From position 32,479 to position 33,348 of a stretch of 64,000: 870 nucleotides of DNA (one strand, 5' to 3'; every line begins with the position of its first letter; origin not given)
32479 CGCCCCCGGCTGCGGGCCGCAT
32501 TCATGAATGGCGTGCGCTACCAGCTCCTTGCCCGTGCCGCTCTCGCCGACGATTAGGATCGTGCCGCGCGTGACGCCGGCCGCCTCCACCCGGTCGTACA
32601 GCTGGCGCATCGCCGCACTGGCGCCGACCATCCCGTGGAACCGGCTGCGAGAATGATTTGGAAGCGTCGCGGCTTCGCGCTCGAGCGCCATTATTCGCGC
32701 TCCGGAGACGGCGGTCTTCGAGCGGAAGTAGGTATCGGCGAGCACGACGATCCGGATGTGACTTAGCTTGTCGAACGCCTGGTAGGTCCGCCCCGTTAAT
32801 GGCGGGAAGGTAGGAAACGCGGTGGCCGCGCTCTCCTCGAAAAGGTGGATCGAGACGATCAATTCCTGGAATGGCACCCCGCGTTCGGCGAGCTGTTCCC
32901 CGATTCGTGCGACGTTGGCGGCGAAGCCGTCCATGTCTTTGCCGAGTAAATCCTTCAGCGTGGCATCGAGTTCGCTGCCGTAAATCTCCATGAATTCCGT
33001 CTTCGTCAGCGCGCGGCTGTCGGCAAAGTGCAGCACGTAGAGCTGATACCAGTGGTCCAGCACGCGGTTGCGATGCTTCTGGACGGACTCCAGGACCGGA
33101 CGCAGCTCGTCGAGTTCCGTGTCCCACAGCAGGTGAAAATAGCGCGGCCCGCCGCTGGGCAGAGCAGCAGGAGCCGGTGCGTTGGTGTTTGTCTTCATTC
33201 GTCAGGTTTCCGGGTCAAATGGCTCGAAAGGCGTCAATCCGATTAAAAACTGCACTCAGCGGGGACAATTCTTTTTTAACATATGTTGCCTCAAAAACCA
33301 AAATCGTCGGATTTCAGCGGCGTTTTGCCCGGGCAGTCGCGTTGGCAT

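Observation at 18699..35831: Cluster of -24/-12 promoter candidates around a sigma-54 activator suggests a local stress/redox regulon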

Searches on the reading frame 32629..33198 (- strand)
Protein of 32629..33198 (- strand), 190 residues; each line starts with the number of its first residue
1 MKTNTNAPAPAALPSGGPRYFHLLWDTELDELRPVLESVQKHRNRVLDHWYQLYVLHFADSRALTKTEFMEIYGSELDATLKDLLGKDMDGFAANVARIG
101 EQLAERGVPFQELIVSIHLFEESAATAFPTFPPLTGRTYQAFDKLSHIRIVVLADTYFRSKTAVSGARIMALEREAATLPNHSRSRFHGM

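Call 46: search_protein_families(library=pfam, max_evalue=1, proteins=[window:32629-33198:-])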
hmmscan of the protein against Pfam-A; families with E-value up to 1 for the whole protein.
window:32629-33198:- (190 aa): 2 families
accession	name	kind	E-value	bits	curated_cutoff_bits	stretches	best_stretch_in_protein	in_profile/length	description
PF22181.1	TarS_linker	-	0.041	14.7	27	1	30-69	6-53/100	Glycosyl transferase TarS linker domain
PF11563.14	Protoglobin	-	0.059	13.8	25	1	26-160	16-155/158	Protoglobin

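Call 47: search_solved_structures(query=window:32629-33198:-, max_evalue=10)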
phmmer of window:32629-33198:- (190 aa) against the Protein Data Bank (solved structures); distinct sequences matched with E-value up to 10: 2.
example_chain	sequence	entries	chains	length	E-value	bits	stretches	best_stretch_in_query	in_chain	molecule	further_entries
1wz8_A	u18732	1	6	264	0.094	15.8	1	40-87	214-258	enoyl-CoA hydratase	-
3dz3_A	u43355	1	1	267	0.57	13.3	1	47-86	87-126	S-adenosylmethionine decarboxylase alpha chain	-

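Call 57: predict_structure(alignment_id=A1)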
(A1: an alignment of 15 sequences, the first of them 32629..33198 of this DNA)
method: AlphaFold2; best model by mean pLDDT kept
length: 190 residues; sequences in the alignment: 15
mean_pLDDT: 83.4   pTM: 0.72
mean pLDDT of the five models: 83.4, 82.1, 81.6, 80.7, 80.1
residues with pLDDT >= 90: 109; 70-90: 42; 50-70: 21; < 50: 18
segments of 3 or more residues with pLDDT < 50: 1-4, 6-16, 188-190
pLDDT, mean of each block of 10 residues (from residue 1): 44 48 73 95 98 97 96 97 94 94 93 94 93 87 91 90 72 74 56
secondary structure, 60 per line:
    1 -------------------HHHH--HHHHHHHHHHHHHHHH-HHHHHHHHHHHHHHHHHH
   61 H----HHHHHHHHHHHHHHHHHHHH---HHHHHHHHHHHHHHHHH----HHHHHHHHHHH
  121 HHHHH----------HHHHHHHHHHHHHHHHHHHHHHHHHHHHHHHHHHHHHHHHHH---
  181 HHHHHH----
elements in order: H20-23 H26-41 H43-61 H66-85 H89-105 H110-125 H136-177 H181-186
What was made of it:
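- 31696..33198 (-): Sigma-54 activator (bEBP): a globin-like N-terminal domain (residues 1-190), an AAA+ domain with a GAFSGA loop, and a C-terminal Fis-type HTH. AlphaFold model pLDDT 83 (call 57).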

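Call 59: fold_search(model_id=the predicted structure, library=pdb)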
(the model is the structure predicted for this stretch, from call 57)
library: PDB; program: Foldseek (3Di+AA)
matches with E <= 10: 676; with E <= 0.001: 0
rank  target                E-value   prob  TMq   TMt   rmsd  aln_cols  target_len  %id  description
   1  5ohe_A                5.2e-03  1.00  0.58  0.70   3.2       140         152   21  Globin sensor domain of AfGcHK (FeIII form) in complex with cyanide (released 2017-11-08)
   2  4po5_A                6.6e-03  1.00  0.48  0.55   4.0       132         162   12  Crystal structure of allophycocyanin B from Synechocystis PCC 6803 (released 2014-10-29)
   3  5ohf_C                6.9e-03  1.00  0.55  0.69   3.6       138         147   21  Globin sensor domain of AfGcHK (FeIII form) in complex with cyanide, partially reduced (released 2017-11-08)
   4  1ut0_A                8.8e-03  1.00  0.58  0.70   3.6       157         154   13  CRYSTAL STRUCTURE OF CYTOGLOBIN: THE FOURTH GLOBIN TYPE DISCOVERED IN MAN DISPLAYS HEME HEXA-COORDINATION (released 2004-06-01)
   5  3pt7_B                9.2e-03  1.00  0.52  0.64   4.3       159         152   12  Structure of HbII-III-Oxy from Lucina pectinata at pH 5.0 (released 2011-12-07)
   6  5ohf_F                9.7e-03  1.00  0.58  0.70   3.2       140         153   21  Globin sensor domain of AfGcHK (FeIII form) in complex with cyanide, partially reduced (released 2017-11-08)
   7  5ohe_F                1.1e-02  1.00  0.58  0.70   3.1       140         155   20  Globin sensor domain of AfGcHK (FeIII form) in complex with cyanide (released 2017-11-08)
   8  5ohf_G                1.2e-02  1.00  0.58  0.73   2.8       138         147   21  Globin sensor domain of AfGcHK (FeIII form) in complex with cyanide, partially reduced (released 2017-11-08)
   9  4b3w_A                1.2e-02  1.00  0.57  0.69   4.0       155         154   14  Crystal structure of human cytoglobin H(E7)Q mutant (released 2013-01-23)
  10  3tm3                  1.3e-02  1.00  0.51  0.64   4.1       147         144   10  Wild-type hemoglobin from Vitreoscilla stercoraria (released 2014-04-16)
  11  7ext_V3               1.4e-02  1.00  0.48  0.55   4.1       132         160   15  Cryo-EM structure of cyanobacterial phycobilisome from Synechococcus sp. PCC 7002 (released 2021-10-06)
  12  1w92                  1.6e-02  1.00  0.50  0.62   4.6       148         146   14  The structure of carbomonoxy murine neuroglobin reveals a heme- sliding mechanism for affinity regulation (released 2004-11-02)
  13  5ohe_C                1.7e-02  1.00  0.50  0.61   5.4       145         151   19  Globin sensor domain of AfGcHK (FeIII form) in complex with cyanide (released 2017-11-08)
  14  3tld_A                1.9e-02  1.00  0.53  0.66   4.1       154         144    8  Crystal Structure of Y29F mutant of Vitreoscilla hemoglobin (released 2014-04-16)
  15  7ohd_B                2.0e-02  1.00  0.50  0.67   4.1       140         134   12  CRYSTAL STRUCTURE OF FERRIC MURINE NEUROGLOBIN CDLESS MUTANT (released 2022-07-13)
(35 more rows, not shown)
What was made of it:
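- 31696..33198 (-): Foldseek top match is the AfGcHK sensor globin (call 59).
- On NtrC/NmpR-type two-component response regulator: The model is all-helical with a globin fold (calls 57, 59).
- On Globin-coupled sensor / protoglobin family: All the leading hits are globins or phycobiliproteins (call 59).
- Closest known: Myxococcus xanthus NmpRSTU / NmpR oxygen-utilisation regulon. Same: The sensing module belongs to the globin family: NmpU is a protoglobin kinase and a homolog of AfGcHK, which is the best structural match to this activator's N-domain (call 59).
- Closest known: Globin-coupled sensors. Same: TM-scores to AfGcHK are 0.58-0.73 (call 59).
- N-domain: AlphaFold pLDDT 83; Foldseek's best match is the AfGcHK globin sensor, and all top hits have the globin fold (calls 57, 59).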

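Call 60: search_solved_structures(query=A1, max_evalue=10, show_alignments=4)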
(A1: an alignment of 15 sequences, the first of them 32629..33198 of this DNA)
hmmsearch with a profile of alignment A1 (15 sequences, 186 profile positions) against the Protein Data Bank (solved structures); distinct sequences matched with E-value up to 10: 10.
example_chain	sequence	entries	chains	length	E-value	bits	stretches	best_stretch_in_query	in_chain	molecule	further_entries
8i7r_a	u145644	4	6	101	0.25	14.2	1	16-83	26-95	Cilia- and flagella-associated protein 141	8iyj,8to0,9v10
8sjb_C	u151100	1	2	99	0.29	14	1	40-117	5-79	Protein S100-A9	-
9l5m_A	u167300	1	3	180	0.31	13.9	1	30-121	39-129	Sarcoplasmic Ca-binding protein (SCP)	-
4ggf_C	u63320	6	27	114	0.36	13.7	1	38-117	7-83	Protein S100-A9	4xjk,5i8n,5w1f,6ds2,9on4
1xk4_C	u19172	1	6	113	0.4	13.6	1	39-117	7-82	Calgranulin B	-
7quv_B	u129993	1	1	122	0.4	13.5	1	38-117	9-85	Protein S100-A9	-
1irj_A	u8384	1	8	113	0.41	13.5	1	39-117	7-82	Migration Inhibitory Factor-Related Protein 14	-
8sjc_C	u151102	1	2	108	0.43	13.4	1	40-117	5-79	Protein S100-A9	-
9oaa_B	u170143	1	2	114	0.54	13.1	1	42-117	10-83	Protein S100-A9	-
7ui5_A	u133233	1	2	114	0.66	12.8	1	38-117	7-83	Protein S100-A9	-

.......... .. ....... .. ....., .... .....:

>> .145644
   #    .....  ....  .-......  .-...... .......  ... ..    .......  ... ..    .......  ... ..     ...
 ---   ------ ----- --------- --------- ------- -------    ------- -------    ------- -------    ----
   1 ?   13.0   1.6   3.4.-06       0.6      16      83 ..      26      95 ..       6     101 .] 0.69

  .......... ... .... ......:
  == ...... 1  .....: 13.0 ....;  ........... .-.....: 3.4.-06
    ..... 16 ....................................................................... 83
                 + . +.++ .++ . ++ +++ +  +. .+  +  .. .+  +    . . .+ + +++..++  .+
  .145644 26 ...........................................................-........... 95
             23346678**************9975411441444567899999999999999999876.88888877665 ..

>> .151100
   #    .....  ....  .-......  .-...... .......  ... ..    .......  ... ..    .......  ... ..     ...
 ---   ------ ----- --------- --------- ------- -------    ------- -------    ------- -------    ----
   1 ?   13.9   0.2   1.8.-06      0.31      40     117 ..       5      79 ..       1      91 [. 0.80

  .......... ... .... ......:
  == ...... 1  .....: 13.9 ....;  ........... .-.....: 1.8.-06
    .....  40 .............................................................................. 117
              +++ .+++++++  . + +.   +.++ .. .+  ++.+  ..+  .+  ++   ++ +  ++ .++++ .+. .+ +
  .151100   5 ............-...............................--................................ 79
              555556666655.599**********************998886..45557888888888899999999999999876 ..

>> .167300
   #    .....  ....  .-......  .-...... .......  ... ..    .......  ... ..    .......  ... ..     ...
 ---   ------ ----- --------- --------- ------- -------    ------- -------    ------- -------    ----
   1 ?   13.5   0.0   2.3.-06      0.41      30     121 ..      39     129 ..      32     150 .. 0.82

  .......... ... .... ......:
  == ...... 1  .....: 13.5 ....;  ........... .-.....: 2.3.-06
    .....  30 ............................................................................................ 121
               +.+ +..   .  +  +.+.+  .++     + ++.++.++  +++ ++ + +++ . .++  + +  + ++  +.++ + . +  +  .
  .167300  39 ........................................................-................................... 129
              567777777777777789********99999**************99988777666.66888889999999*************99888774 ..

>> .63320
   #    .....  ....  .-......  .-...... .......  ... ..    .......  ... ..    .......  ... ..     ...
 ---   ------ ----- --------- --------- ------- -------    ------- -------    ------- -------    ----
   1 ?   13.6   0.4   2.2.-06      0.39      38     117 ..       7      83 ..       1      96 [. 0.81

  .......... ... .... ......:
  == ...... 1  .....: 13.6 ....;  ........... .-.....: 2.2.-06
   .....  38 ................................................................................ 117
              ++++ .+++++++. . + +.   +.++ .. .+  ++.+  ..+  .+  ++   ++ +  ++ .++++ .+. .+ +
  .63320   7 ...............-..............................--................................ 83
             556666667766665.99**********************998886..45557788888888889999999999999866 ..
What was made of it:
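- On Globin-coupled sensor / protoglobin family: PDB sequence searches find no globin (calls 47, 60).
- Tried and rejected: Sequence searches of the activator's N-domain against the PDB, with both a single sequence and a profile, gave only noise (calls 47, 60).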

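Call 72: search_protein_representatives(alignment_id=A1)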
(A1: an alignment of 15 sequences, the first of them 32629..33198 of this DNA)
Query: 15 sequences, 186 profile positions. Proteins with E-value up to 0.001 (for the whole library): 209; up to 1e-10: 127; up to 1e-30: 52. The best 150 are listed.
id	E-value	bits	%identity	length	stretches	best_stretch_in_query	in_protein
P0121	2.3e-79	281.7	-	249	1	8-185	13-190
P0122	1.4e-78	279.1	-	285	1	8-185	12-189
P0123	2.3e-78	278.5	-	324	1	7-186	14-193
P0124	2.2e-76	272.0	-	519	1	13-186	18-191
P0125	6.3e-71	254.2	-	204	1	8-185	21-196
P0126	1.4e-66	240.1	-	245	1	16-186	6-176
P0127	3.3e-64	232.3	-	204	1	8-154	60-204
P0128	1.6e-63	230.1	-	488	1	15-186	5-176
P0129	9.1e-62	224.3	-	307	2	66-186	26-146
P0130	2.2e-61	223.1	-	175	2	1-101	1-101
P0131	1.0e-60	220.9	-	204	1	15-173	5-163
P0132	2.5e-57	209.9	-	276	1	14-185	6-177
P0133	3.1e-56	206.3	-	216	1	10-168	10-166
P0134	8.9e-56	204.8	-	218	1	14-174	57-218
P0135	3.8e-53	196.2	-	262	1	17-184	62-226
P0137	5.4e-49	182.7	-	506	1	13-180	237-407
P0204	1.0e-18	84.0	-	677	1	20-159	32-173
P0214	9.8e-17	77.5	-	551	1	32-185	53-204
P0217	1.7e-16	76.8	-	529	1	10-161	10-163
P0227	3.1e-14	69.4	-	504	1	28-160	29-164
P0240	4.9e-12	62.2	-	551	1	30-161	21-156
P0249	2.3e-10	56.8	-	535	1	32-161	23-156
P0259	3.6e-09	52.9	-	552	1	43-161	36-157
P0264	7.7e-09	51.8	-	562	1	33-158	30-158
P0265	8.5e-09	51.7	-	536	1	31-180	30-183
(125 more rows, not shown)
